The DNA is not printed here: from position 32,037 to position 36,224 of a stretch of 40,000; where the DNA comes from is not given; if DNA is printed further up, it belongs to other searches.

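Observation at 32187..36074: Loading module with DH plus an FkbM-type methyltransferase apparently nested inside the FkbH region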

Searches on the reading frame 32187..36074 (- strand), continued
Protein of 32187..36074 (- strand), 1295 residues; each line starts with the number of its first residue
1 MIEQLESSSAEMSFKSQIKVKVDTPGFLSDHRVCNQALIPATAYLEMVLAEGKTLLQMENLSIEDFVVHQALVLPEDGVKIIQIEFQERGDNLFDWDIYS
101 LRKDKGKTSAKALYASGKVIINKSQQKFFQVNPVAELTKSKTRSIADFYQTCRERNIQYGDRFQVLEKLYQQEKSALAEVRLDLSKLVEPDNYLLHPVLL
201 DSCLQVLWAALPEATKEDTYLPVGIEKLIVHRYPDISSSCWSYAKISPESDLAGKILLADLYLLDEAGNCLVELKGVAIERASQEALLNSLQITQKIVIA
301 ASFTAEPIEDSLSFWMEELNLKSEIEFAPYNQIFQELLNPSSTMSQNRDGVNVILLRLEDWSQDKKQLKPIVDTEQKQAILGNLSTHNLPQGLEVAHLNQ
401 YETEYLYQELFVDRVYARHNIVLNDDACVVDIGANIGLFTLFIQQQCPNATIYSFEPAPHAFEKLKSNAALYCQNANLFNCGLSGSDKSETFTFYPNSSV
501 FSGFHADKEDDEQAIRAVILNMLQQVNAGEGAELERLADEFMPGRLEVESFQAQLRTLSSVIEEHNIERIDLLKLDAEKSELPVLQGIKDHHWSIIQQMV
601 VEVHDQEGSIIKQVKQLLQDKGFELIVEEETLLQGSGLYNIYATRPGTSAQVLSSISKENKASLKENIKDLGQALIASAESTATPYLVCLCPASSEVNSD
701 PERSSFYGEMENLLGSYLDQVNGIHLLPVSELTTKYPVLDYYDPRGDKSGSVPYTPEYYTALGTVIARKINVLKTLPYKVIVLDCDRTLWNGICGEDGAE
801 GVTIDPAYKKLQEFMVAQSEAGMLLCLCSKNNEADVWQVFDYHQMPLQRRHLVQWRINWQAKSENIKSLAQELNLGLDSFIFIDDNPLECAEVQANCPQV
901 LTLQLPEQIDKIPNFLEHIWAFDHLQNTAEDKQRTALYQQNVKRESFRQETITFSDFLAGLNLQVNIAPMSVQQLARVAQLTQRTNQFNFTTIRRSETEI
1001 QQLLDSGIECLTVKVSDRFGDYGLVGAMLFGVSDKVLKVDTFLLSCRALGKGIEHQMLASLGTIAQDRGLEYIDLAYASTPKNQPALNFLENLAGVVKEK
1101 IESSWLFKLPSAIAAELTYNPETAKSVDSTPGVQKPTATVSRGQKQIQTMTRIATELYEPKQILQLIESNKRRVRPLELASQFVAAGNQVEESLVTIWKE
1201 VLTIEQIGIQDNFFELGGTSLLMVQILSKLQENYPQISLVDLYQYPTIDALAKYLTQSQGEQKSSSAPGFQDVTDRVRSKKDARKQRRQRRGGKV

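Call 22: search_solved_structures(query=window:32187-36074:-, max_evalue=0.01, show_alignments=0)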
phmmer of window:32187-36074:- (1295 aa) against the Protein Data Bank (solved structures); distinct sequences matched with E-value up to 0.01: 85 (the best 60 are shown).
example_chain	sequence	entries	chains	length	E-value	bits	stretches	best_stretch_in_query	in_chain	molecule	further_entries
3kg9_A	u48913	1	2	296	5e-35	123.7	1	15-288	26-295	CurK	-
5tz7_A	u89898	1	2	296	2.4e-34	121.4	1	15-288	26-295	CurK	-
3kg6_A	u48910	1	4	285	3.9e-34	120.7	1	10-280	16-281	CurF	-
5tz5_A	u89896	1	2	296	8.8e-34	119.6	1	15-288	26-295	CurK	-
9lcp_A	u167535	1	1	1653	4.4e-26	94.1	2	1189-1264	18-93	PvdL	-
9lcq_A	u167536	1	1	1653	4.4e-26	94.1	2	1189-1264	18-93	PvdL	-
9lco_A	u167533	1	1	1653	1.7e-25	92.1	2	1183-1258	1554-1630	PvdL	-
3kg8_A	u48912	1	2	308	1.8e-24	88.7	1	10-288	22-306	CurJ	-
3slr_A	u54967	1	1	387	1.2e-23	86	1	761-923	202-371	uncharacterized protein BF1531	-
5tz6_A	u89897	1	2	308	3.2e-23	84.6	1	10-288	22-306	CurJ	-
6mfz_A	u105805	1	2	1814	1.6e-22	82.2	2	1180-1259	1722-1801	Linear gramicidin synthase subunit A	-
9be3_A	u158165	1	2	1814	2.3e-22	81.7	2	1180-1259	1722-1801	Linear gramicidin synthase subunit A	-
9meh_A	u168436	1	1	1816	2.3e-22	81.7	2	1180-1259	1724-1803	Linear gramicidin synthase subunit A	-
9be4_A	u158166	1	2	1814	9.2e-22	79.7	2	1180-1259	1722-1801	Linear gramicidin synthase subunit A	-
8qk4_A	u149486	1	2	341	3.7e-19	71.1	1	20-279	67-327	Polyketide synthase PksJ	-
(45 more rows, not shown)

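Call 32: find_encoding_contigs(protein=P0001, flank=10000, max_places=2)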
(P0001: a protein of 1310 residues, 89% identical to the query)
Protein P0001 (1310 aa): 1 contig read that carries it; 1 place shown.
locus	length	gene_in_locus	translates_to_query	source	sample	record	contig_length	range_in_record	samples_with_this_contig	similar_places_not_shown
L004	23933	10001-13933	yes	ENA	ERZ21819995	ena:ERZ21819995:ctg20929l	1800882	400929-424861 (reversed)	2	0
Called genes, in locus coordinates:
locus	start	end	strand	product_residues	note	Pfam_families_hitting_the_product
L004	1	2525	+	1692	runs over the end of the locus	PF01627:Hpt, PF08976:EF-hand_11 (faint), PF02895:H-kinase_dim (weak), PF02518:HATPase_c, PF01584:CheW, PF00072:Response_reg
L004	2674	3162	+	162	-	PF01584:CheW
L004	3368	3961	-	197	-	PF02482:Ribosomal_S30AE, PF16321:Ribosom_S30AE_C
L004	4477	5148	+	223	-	PF21948:LplA-B_cat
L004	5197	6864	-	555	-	PF16995:tRNA-synt_2_TM (faint), PF09924:LPG_synthase_C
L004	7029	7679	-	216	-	PF13546:DDE_5 (weak)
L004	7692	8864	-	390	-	PF01609:DDE_Tnp_1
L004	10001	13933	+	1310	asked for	PF21089:PKS_DH_N, PF14765:PS-DH, PF05050:Methyltransf_21, PF00550:PP-binding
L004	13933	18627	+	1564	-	PF00109:ketoacyl-synt, PF02801:Ketoacyl-synt_C, PF16197:KAsynt_C_assoc, PF22336:RhiE-like_linker, PF22621:CurL-like_PKS_C, PF00698:Acyl_transf_1, PF21394:Beta-ketacyl_N, PF22953:SpnB_Rossmann, +5 more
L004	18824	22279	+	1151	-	PF18563:TubC_N, PF00668:Condensation, PF00501:AMP-binding, PF13193:AMP-binding_C, PF00550:PP-binding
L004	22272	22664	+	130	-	PF00109:ketoacyl-synt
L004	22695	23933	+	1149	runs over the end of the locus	PF18563:TubC_N, PF00668:Condensation, PF00501:AMP-binding, PF13193:AMP-binding_C, PF00550:PP-binding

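Call 33: find_encoding_contigs(protein=P0007, flank=10000, max_places=2)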
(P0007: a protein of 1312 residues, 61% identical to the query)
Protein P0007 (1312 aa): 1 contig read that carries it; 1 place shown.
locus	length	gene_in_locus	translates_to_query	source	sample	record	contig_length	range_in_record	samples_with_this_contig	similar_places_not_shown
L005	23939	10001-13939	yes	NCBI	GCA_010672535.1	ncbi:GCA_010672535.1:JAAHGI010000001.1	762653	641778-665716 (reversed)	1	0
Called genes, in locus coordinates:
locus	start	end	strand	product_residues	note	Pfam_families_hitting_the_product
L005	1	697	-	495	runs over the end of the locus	PF13482:RNase_H_2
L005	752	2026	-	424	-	PF00370:FGGY_N, PF02782:FGGY_C (weak)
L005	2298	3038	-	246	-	PF00702:Hydrolase, PF13419:HAD_2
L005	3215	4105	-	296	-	PF01209:Ubie_methyltran, PF05175:MTS, PF13489:Methyltransf_23, PF00891:Methyltransf_2 (weak), PF13847:Methyltransf_31, PF08241:Methyltransf_11, PF08242:Methyltransf_12, PF13649:Methyltransf_25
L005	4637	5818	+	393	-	PF01139:RtcB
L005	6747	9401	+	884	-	PF00989:PAS, PF13188:PAS_8 (faint), PF13426:PAS_9, PF08447:PAS_3 (weak), PF08448:PAS_4, PF13426:PAS_9 (weak), PF00990:GGDEF, PF00563:EAL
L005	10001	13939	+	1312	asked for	PF21089:PKS_DH_N, PF14765:PS-DH, PF05050:Methyltransf_21, PF00550:PP-binding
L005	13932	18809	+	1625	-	PF00109:ketoacyl-synt, PF02801:Ketoacyl-synt_C, PF16197:KAsynt_C_assoc, PF22336:RhiE-like_linker, PF22621:CurL-like_PKS_C, PF00698:Acyl_transf_1, PF21394:Beta-ketacyl_N, PF22953:SpnB_Rossmann, +6 more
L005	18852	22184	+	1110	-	PF00668:Condensation, PF00501:AMP-binding, PF13193:AMP-binding_C, PF00550:PP-binding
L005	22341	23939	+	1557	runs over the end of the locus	PF00109:ketoacyl-synt, PF02801:Ketoacyl-synt_C, PF16197:KAsynt_C_assoc, PF22336:RhiE-like_linker, PF22621:CurL-like_PKS_C, PF00698:Acyl_transf_1, PF21394:Beta-ketacyl_N, PF08659:KR, +3 more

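Call 34: find_encoding_contigs(protein=P0108, flank=10000, max_places=2)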
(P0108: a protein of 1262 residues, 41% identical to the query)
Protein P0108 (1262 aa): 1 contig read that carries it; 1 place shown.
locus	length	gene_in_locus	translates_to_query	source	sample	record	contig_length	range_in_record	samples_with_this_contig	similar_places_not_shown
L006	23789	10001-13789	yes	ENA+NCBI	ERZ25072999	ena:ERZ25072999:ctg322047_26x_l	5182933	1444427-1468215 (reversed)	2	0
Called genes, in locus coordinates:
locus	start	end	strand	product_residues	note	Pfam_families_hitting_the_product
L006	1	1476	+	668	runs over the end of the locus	PF00575:S1 (weak), PF21710:Spt6_S1 (faint), PF13509:S1_2 (faint), PF00575:S1, PF23459:S1_RRP5 (weak)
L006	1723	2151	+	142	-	-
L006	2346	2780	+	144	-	PF00211:Guanylate_cyc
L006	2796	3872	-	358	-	-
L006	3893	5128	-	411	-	PF13229:Beta_helix, PF05048:NosD (weak), PF13229:Beta_helix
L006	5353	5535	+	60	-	-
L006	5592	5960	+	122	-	-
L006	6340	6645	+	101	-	PF02482:Ribosomal_S30AE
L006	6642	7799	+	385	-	PF18845:baeRF_family3, PF18848:baeRF_family6, PF18849:baeRF_family7, PF18851:baeRF_family8, PF18855:baeRF_family11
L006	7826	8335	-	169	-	-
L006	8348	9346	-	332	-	PF01757:Acyl_transf_3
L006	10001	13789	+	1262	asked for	PF21089:PKS_DH_N, PF14765:PS-DH, PF05050:Methyltransf_21, PF00550:PP-binding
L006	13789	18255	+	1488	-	PF00109:ketoacyl-synt, PF02801:Ketoacyl-synt_C, PF16197:KAsynt_C_assoc, PF22336:RhiE-like_linker, PF22621:CurL-like_PKS_C, PF00698:Acyl_transf_1, PF00106:adh_short, PF08659:KR, +2 more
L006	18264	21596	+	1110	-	PF00668:Condensation, PF00501:AMP-binding, PF13193:AMP-binding_C, PF00550:PP-binding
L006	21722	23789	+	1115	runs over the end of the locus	PF00668:Condensation, PF00501:AMP-binding, PF13193:AMP-binding_C, PF00550:PP-binding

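Call 35: find_encoding_contigs(protein=P0057, flank=10000, max_places=2)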
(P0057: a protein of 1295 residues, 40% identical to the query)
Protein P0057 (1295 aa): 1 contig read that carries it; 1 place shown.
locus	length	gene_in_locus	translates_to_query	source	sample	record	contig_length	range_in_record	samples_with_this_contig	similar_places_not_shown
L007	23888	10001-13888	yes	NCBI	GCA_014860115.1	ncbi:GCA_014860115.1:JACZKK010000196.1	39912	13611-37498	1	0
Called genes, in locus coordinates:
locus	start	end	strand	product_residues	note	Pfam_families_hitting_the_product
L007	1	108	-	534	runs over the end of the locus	PF14870:PSII_BNR (faint), PF00400:WD40 (faint), PF07494:Reg_prop (faint), PF15899:BNR_6 (faint), PF15902:Sortilin-Vps10 (weak)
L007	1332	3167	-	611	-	PF13205:Big_5 (weak), PF00754:F5_F8_type_C, PF22633:F5_F8_type_C_2 (weak), PF18962:Por_Secre_tail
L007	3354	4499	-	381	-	PF18962:Por_Secre_tail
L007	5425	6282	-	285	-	PF18962:Por_Secre_tail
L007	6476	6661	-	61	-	-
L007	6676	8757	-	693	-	-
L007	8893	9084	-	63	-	-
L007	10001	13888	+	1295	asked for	PF21089:PKS_DH_N, PF14765:PS-DH, PF05050:Methyltransf_21, PF00550:PP-binding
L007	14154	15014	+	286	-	PF02737:3HCDH_N, PF00725:3HCDH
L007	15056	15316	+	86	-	PF00550:PP-binding (weak)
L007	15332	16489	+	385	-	PF02771:Acyl-CoA_dh_N, PF02770:Acyl-CoA_dh_M, PF00441:Acyl-CoA_dh_1, PF08028:Acyl-CoA_dh_2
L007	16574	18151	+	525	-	PF00501:AMP-binding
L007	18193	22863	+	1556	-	PF00109:ketoacyl-synt, PF02801:Ketoacyl-synt_C, PF16197:KAsynt_C_assoc, PF22336:RhiE-like_linker, PF22621:CurL-like_PKS_C, PF00698:Acyl_transf_1, PF21394:Beta-ketacyl_N, PF08659:KR, +3 more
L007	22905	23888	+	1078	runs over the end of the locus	PF00668:Condensation, PF00501:AMP-binding, PF13193:AMP-binding_C, PF00550:PP-binding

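Call 36: find_encoding_contigs(protein=P0015, flank=10000, max_places=2)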
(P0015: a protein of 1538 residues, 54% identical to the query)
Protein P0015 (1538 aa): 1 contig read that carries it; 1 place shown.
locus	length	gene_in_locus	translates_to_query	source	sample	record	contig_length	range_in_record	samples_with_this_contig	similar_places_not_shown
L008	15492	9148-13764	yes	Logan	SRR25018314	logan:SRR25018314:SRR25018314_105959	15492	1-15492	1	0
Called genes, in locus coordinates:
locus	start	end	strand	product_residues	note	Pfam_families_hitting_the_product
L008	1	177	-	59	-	?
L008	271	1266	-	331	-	PF02729:OTCace_N, PF00185:OTCace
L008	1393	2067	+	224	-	PF05419:GUN4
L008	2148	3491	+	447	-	PF25917:BSH_RND, PF25919:BSH_CusB (faint), PF25876:HH_MFP_RND (weak), PF25967:RND-MFP_C (weak), PF25975:CzcB_C (faint), PF25989:YknX_C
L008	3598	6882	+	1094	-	PF00873:ACR_tran, PF03176:MMPL (weak)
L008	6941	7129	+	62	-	-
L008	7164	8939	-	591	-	PF07721:TPR_4 (faint), PF13174:TPR_6 (faint), PF13181:TPR_8 (faint), PF13432:TPR_16, PF07719:TPR_2 (weak), PF13414:TPR_11 (weak), PF00515:TPR_1 (weak), PF13414:TPR_11 (weak), +9 more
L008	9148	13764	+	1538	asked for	PF21089:PKS_DH_N, PF14765:PS-DH, PF05050:Methyltransf_21, PF00550:PP-binding, PF00975:Thioesterase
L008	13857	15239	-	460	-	PF01134:GIDA (faint), PF01266:DAO (faint), PF01946:Thi4 (faint), PF07992:Pyr_redox_2, PF13738:Pyr_redox_3, PF00070:Pyr_redox, PF00085:Thioredoxin, PF13098:Thioredoxin_2 (weak), +2 more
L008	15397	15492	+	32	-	?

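Call 46: search_protein_families(library=pfam, proteins=[P0025, P0090], max_evalue=0.0001)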
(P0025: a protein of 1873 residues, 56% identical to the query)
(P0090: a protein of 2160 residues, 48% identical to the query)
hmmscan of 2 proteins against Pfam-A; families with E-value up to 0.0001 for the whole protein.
P0025 (1873 aa): 6 families
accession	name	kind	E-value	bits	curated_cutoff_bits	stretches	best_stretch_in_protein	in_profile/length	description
PF00668.25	Condensation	-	1e-105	354.5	30.6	2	1541-1845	126-432/456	Condensation domain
PF13469.12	Sulfotransfer_3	-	1.4e-28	101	27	1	1039-1253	1-215/216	Sulfotransferase family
PF05050.19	Methyltransf_21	-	1.1e-20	74.9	22.7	1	149-343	1-173/173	Methyltransferase FkbM domain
PF00550.31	PP-binding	-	6.9e-13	49.1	20.8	1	921-984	2-67/67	Phosphopantetheine attachment site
PF00685.33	Sulfotransfer_1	-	4.8e-07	29.9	22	1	1039-1303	2-237/255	Sulfotransferase domain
PF05575.17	V_cholerae_RfbT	-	7.8e-05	22.5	27.9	0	136-231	70-171/286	Vibrio cholerae RfbT protein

P0090 (2160 aa): 7 families
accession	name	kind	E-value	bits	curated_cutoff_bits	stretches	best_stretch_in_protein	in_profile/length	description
PF00668.25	Condensation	-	1.7e-93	314.3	30.6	1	695-1137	3-448/456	Condensation domain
PF00501.34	AMP-binding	-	4e-71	240.3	29.9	1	11-413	2-384/384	AMP-binding enzyme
PF00550.31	PP-binding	-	2.5e-26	92.2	20.8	2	608-673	2-67/67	Phosphopantetheine attachment site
PF05050.19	Methyltransf_21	-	4.6e-17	63.1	22.7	1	1288-1486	1-172/173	Methyltransferase FkbM domain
PF23024.1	AMP-dom_DIP2-like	-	2.7e-11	43.9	27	1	456-569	2-108/110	Disco-interacting protein 2-like, AMP domain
PF24919.1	Mug62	-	5.6e-08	33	27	1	465-568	33-149/164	Meiotically up-regulated gene 62 protein-like domain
PF23297.2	ACP_SdgA_C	-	9.6e-08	32.5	27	1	605-679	11-85/95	Highly reducing polyketide synthase sdgA, C-terminal ACP domain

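Call 50: find_encoding_contigs(protein=window:32187-36074:-, flank=3000, max_places=3)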
Protein window:32187-36074:- (1295 aa): 1 contig read that carries it; 1 place shown.
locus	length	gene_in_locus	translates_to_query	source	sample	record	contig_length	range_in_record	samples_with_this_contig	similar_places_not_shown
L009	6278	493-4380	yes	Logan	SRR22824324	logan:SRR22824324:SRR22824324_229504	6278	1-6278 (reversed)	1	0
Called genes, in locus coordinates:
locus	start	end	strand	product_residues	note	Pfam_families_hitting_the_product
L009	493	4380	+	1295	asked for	PF21089:PKS_DH_N, PF14765:PS-DH, PF05050:Methyltransf_21, PF00550:PP-binding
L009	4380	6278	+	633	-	?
